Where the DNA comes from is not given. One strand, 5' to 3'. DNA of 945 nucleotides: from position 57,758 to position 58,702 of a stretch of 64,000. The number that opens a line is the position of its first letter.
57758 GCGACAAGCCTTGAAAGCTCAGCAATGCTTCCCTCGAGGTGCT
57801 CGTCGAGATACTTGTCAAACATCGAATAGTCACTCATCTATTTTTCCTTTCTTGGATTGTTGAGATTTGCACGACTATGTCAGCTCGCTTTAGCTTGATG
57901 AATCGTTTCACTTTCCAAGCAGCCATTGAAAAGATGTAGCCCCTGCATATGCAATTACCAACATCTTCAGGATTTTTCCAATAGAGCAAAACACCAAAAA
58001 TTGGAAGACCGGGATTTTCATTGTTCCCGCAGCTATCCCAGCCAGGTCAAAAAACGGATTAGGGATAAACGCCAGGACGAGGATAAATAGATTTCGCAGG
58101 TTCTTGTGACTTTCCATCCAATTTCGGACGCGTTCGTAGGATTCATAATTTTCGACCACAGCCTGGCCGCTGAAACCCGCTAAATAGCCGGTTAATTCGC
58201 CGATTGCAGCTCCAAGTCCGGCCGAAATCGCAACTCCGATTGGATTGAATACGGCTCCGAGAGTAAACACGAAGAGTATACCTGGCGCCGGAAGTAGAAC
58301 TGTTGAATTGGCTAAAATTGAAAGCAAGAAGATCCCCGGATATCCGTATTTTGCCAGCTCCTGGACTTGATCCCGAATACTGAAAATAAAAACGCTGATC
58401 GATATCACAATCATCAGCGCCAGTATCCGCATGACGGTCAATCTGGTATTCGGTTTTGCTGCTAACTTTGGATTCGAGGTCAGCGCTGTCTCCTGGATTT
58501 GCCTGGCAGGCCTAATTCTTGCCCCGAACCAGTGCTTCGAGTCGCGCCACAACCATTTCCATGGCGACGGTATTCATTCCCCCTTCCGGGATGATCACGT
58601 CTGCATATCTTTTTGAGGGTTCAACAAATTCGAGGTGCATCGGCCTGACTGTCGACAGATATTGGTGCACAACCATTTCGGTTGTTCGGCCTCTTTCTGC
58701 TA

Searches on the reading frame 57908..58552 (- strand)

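Call 52: search_protein_families(library=pfam, proteins=[window:57908-58552:-], max_evalue=0.001)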
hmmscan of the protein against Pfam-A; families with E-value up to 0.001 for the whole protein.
window:57908-58552:- (214 aa): 1 family
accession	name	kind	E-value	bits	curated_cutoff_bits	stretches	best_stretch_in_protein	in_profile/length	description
PF09335.16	VTT_dom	-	3.6e-17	63.4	33.9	1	90-205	2-122/123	VTT domain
